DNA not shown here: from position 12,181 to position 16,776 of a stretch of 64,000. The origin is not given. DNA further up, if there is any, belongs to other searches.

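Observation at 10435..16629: Uncharacterised two-gene operon: HD-domain protein plus giant tandem-KaiC/RecA-like ATPase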

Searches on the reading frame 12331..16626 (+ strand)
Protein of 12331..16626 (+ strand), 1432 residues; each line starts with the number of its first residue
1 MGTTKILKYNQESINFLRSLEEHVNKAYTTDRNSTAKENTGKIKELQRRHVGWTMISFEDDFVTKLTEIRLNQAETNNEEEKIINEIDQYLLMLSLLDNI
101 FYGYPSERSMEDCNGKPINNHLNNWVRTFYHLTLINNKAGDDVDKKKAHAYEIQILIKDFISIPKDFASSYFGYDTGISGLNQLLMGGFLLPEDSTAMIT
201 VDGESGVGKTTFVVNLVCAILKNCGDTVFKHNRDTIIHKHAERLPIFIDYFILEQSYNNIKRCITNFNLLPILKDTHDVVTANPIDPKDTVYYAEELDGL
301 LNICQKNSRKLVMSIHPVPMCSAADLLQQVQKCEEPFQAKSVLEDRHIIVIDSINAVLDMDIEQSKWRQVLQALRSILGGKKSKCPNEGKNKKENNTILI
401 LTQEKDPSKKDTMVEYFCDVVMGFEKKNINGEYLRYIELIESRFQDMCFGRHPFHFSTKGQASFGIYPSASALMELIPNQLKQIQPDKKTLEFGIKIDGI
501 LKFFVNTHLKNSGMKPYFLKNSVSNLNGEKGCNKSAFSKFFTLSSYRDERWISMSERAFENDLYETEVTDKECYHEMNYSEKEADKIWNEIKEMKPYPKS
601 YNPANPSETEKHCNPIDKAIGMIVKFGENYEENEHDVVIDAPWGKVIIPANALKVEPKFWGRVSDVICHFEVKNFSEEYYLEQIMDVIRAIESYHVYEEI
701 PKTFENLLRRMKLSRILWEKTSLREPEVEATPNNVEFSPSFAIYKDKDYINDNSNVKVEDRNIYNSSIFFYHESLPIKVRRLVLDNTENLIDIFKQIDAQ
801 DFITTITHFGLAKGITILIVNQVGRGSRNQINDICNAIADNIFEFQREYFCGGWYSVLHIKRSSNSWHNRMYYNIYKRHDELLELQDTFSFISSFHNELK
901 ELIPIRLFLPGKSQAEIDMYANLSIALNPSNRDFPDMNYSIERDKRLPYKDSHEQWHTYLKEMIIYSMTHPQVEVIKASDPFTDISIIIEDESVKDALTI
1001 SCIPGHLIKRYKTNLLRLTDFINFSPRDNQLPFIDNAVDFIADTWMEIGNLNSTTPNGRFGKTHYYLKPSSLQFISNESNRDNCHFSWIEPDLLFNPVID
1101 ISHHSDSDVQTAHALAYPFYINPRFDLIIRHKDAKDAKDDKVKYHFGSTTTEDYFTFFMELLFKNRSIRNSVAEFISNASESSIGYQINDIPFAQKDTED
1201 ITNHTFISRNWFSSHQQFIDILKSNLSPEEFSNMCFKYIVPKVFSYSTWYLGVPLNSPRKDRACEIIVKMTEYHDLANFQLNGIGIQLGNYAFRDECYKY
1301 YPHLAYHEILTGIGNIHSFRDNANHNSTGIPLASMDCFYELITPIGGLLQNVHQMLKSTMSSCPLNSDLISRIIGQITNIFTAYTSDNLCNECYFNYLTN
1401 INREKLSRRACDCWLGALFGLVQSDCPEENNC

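Call 7: search_protein_families(library=pfam, proteins=[window:12331-16626:+], max_evalue=1)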
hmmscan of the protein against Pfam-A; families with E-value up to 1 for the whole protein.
window:12331-16626:+ (1432 aa): 10 families
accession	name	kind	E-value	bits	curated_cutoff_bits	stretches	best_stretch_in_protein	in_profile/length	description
PF06745.19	ATPase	-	2.8e-12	47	26.6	2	175-219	2-42/231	KaiC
PF01656.29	CbiA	-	0.0043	17.4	25.4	1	200-228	3-30/125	CobQ/CobB/MinD/ParA nucleotide binding domain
PF13481.12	AAA_25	-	0.0063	16.6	27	1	181-229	22-64/195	AAA domain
PF25199.1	nSTAND_NTPase5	-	0.0098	16.2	34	1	192-240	37-85/145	Novel STAND NTPase 5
PF05729.18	NACHT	-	0.074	13.3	26.7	1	199-225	3-29/167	NACHT domain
PF13401.12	AAA_22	-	0.16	12.7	27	0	196-217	5-26/130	AAA domain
PF24200.1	DUF7425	-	0.2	12.4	27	1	305-358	15-68/95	Domain of unknown function (DUF7425)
PF20720.3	nSTAND3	-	0.21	11.7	27.2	1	197-234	18-54/155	Novel STAND NTPase 3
PF13479.12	AAA_24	-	0.23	11.7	27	0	198-360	4-79/195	AAA domain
PF19493.4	Trypco1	-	0.3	12.2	24.6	1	474-502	49-78/98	Trypsin-co-occurring domain 1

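Call 8: search_protein_families(library=padloc, proteins=[window:12331-16626:+], max_evalue=1)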
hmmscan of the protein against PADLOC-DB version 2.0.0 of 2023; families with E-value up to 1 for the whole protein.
window:12331-16626:+ (1432 aa): 1 family
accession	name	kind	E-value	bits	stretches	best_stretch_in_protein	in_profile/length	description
PDLC04140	mad8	-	0.0056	14.2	1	198-232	29-58/314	mads_8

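Call 9: search_protein_families(library=ncbifam, proteins=[window:12331-16626:+], max_evalue=1)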
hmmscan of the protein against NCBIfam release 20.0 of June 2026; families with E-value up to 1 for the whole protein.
window:12331-16626:+ (1432 aa): 9 families
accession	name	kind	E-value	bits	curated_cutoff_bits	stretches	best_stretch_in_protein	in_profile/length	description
NF006799.0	PRK09302.1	equivalog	4.8e-07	28.7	408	1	175-225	14-60/515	circadian clock protein KaiC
TIGR03880.1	KaiC_arch_3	hypoth_equivalog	4.3e-05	23.2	249.45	1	177-229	1-49/224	KaiC domain-containing protein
TIGR03881.1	KaiC_arch_4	hypoth_equivalog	0.003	17.3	247.8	1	175-229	4-54/231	KaiC domain-containing protein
NF006320.0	PRK08533.1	equivalog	0.0053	16.4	215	1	340-379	112-151/230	flagellar accessory protein FlaH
NF052589.1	ArlH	equivalog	0.023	14.4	215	1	340-382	110-153/229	archaellum protein ArlH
NF005807.0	PRK07667.1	equivalog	0.038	13.5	221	0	197-237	18-58/193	kinase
NF010170.0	PRK13651.1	equivalog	0.041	12.8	432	1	197-261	34-98/308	cobalt transporter ATP-binding subunit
TIGR00665.1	DnaB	equivalog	0.11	11.3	385.25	1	155-227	157-226/435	replicative DNA helicase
TIGR03608.1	L_ocin_972_ABC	subfamily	0.32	10.4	254.85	1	194-239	22-67/206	putative bacteriocin export ABC transporter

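Call 13: find_homologous_proteins(query=window:12331-16626:+)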
Query window:12331-16626:+ (1432 aa): 5 proteins with E <= 0.001 among 8000 candidates.
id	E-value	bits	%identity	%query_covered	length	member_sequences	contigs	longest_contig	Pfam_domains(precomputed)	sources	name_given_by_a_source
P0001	0.0e+0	1902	62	99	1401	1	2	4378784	PF06745.20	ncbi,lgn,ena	-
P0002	1.9e-185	637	33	89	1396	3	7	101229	PF06745.20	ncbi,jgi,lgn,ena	-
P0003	8.0e-184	632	32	89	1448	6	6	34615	PF06745.20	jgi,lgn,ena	-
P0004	2.0e-181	624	30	94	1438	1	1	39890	PF06745.20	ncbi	-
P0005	4.5e-81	291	33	43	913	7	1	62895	PF06745.20,PF20720.4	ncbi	ncbi:MAG: ATPase domain-containing protein [Candidatus Aminicenantes bacterium]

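Call 15: find_encoding_contigs(protein=P0001, flank=10000, max_places=3)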
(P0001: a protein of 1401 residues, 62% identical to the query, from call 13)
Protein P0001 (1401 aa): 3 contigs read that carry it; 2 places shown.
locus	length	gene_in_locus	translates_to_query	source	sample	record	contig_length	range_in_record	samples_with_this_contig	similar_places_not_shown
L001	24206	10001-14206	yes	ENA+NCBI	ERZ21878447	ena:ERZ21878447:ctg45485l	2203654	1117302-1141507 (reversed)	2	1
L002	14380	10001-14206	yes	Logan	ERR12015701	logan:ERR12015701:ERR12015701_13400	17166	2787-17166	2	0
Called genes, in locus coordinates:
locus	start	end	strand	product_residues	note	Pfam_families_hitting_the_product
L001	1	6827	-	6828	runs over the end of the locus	PF13287:Fn3_assoc, PF13290:CHB_HEX_C_1, PF13287:Fn3_assoc, PF13290:CHB_HEX_C_1, PF13287:Fn3_assoc, PF13290:CHB_HEX_C_1, PF13287:Fn3_assoc, PF13290:CHB_HEX_C_1, +54 more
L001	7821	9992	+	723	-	-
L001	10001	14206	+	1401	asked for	PF06745:ATPase (faint)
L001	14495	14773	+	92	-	PF00216:Bac_DNA_binding, PF14908:HU-CCDC81_euk_1 (weak), PF18291:HU-HIG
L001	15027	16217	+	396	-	PF12838:Fer4_7, PF13187:Fer4_9 (weak), PF13237:Fer4_10, PF14697:Fer4_21, PF00037:Fer4, PF12797:Fer4_2 (weak), PF01012:ETF, PF00766:ETF_alpha, +5 more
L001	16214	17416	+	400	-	PF01979:Amidohydro_1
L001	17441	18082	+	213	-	PF13353:Fer4_12 (weak), PF04055:Radical_SAM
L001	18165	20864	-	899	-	PF18962:Por_Secre_tail (faint), PF25788:Ig_Rha78A_N (faint), PF00041:fn3 (faint), PF24489:Ig_J_second (faint), PF13860:FlgD_ig (weak)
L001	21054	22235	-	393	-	PF12895:ANAPC3 (faint), PF14559:TPR_19 (faint), PF00515:TPR_1 (faint), PF07719:TPR_2 (faint), PF13174:TPR_6 (faint), PF13176:TPR_7 (faint), PF13181:TPR_8 (faint), PF23914:TPR_CcmH_CycH (faint), +3 more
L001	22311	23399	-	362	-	PF03739:LptF_LptG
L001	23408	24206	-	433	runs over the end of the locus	PF03739:LptF_LptG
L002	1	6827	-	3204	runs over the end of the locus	?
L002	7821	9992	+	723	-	-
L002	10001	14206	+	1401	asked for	PF06745:ATPase (faint)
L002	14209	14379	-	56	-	?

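Call 16: find_encoding_contigs(protein=P0002, flank=10000, max_places=4)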
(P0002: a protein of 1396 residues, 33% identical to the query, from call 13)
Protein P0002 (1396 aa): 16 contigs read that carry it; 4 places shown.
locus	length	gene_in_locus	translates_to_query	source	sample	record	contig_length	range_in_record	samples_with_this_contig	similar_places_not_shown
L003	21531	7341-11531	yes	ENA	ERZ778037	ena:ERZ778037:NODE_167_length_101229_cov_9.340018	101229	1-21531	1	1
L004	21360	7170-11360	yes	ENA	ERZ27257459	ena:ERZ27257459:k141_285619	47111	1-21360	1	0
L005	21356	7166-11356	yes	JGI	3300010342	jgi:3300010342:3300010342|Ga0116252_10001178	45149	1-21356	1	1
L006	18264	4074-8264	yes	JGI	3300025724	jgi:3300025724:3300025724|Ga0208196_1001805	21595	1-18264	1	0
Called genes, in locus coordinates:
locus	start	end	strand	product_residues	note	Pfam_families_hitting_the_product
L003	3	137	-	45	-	?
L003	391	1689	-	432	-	PF19190:BACON_2, PF13004:BACON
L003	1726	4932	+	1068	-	PF13860:FlgD_ig (weak)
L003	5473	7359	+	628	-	-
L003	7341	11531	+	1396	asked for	PF06745:ATPase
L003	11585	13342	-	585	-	PF00664:ABC_membrane, PF00005:ABC_tran, PF02463:SMC_N (weak)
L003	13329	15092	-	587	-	PF00664:ABC_membrane, PF00005:ABC_tran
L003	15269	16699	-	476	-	PF13349:DUF4097, PF22746:SHOCT-like_DUF2089-C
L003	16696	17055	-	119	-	PF22747:Zn_ribbon_DUF2089, PF09862:DUF2089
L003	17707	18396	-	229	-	PF01656:CbiA (weak)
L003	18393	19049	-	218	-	PF00702:Hydrolase, PF13419:HAD_2, PF13242:Hydrolase_like (weak)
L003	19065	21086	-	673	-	-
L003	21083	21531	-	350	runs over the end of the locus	PF01073:3Beta_HSD, PF01370:Epimerase, PF04321:RmlD_sub_bind, PF05368:NmrA, PF16363:GDP_Man_Dehyd, PF13460:NAD_binding_10, PF07993:NAD_binding_4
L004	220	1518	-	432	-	PF19190:BACON_2, PF13004:BACON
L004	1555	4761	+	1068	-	PF13860:FlgD_ig (weak)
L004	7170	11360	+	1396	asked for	PF06745:ATPase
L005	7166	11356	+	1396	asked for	PF06745:ATPase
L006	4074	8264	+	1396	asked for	PF06745:ATPase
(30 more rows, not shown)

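Call 17: find_encoding_contigs(protein=P0003, flank=10000, max_places=4)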
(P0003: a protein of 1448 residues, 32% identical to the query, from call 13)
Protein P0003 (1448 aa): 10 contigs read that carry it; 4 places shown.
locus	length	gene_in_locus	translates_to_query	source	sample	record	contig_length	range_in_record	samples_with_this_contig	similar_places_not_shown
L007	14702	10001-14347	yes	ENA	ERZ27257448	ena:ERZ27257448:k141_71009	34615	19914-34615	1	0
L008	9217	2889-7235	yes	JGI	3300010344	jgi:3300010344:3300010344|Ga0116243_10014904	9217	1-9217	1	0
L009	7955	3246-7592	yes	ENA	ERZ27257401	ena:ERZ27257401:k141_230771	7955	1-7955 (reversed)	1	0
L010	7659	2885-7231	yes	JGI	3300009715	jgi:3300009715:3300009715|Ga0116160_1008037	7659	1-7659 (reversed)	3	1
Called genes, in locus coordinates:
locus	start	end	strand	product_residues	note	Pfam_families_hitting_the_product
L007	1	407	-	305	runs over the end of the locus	PF18962:Por_Secre_tail (weak), PF13860:FlgD_ig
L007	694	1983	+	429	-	PF00817:IMS, PF11799:IMS_C, PF13438:DUF4113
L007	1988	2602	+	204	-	PF01205:Impact_N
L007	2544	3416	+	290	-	PF01875:Memo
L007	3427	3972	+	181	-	PF01871:AMMECR1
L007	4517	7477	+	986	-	PF13860:FlgD_ig, PF18962:Por_Secre_tail (faint)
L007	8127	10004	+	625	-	-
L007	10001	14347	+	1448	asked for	PF06745:ATPase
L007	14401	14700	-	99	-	?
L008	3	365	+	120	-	?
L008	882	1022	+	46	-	-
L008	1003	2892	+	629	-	-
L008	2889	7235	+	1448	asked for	PF06745:ATPase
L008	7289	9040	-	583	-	PF00664:ABC_membrane, PF00005:ABC_tran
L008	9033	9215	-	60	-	?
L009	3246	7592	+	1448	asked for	PF06745:ATPase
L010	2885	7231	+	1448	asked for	PF06745:ATPase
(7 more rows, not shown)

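Call 18: find_encoding_contigs(protein=P0004, flank=10000, max_places=3)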
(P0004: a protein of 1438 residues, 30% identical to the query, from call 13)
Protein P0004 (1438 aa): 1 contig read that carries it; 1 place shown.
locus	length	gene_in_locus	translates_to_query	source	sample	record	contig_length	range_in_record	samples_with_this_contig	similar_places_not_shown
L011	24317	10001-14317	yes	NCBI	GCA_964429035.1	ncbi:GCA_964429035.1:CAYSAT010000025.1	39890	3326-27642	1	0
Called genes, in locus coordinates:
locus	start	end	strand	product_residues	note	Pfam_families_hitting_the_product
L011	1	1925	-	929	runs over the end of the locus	-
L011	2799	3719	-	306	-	PF00389:2-Hacid_dh, PF02826:2-Hacid_dh_C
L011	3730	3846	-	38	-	-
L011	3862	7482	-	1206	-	PF01364:Peptidase_C25, PF25292:Beta-prop_CGLA (faint), PF01839:FG-GAP (faint), PF13517:FG-GAP_3 (faint), PF13570:Beta-prop_ACSF4, PF13860:FlgD_ig, PF18962:Por_Secre_tail (weak)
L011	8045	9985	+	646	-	-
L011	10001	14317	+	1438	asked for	PF06745:ATPase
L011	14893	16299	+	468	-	PF01712:dNK, PF13238:AAA_18 (faint), PF02223:Thymidylate_kin (faint), PF01712:dNK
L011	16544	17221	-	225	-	PF02586:SRAP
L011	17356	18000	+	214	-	PF00730:HhH-GPD, PF00633:HHH (weak), PF10576:EndIII_4Fe-2S (faint)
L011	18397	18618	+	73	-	-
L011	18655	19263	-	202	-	PF21982:RecX_HTH1 (weak), PF21981:RecX_HTH3 (weak)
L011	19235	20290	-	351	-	PF00154:RecA_N, PF13481:AAA_25 (faint), PF06745:ATPase (weak), PF08423:Rad51, PF27531:MT3502_N (weak), PF21096:RecA_C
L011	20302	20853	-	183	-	PF02834:LigT_PEase, PF13563:2_5_RNA_ligase2, PF10469:AKAP7_NLS, PF02834:LigT_PEase (weak)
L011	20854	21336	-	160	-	PF04008:Adenosine_kin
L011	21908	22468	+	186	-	-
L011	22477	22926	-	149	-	-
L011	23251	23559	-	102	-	-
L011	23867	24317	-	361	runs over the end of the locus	-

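Call 19: find_encoding_contigs(protein=P0005, flank=10000, max_places=3)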
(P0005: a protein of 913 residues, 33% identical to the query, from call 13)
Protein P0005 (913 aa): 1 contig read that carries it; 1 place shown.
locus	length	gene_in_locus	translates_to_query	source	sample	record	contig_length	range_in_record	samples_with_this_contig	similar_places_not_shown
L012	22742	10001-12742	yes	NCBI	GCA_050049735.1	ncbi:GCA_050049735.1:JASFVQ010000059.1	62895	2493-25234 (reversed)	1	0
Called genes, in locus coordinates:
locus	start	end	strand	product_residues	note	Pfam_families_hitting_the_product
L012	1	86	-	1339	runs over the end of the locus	PF23748:Beta-prop_LRRK2 (faint), PF07494:Reg_prop (weak), PF07495:Y_Y_Y, PF00989:PAS, PF08447:PAS_3, PF13426:PAS_9, PF02518:HATPase_c, PF00072:Response_reg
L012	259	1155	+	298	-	PF01297:ZnuA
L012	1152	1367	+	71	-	-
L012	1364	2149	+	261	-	PF00005:ABC_tran, PF02463:SMC_N, PF13304:AAA_21 (faint)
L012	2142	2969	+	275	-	PF00950:ABC-3, PF01032:FecCD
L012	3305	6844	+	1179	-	PF19190:BACON_2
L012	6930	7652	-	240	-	-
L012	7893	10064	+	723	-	-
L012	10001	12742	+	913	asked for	PF20720:nSTAND3 (faint), PF06745:ATPase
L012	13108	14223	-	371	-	PF14319:Zn_Tnp_IS91, PF04986:Y2_Tnp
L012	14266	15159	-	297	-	PF13495:Phage_int_SAM_4, PF16795:Phage_integr_3 (faint), PF00589:Phage_integrase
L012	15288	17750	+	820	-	-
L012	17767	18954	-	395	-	PF24402:iHKD (weak)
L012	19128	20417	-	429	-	PF00266:Aminotran_5, PF01041:DegT_DnrJ_EryC1, PF01053:Cys_Met_Meta_PP (weak)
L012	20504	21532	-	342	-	PF08240:ADH_N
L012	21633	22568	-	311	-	PF01458:SUFBD_core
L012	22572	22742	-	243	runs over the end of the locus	PF02463:SMC_N (weak), PF00005:ABC_tran, PF13304:AAA_21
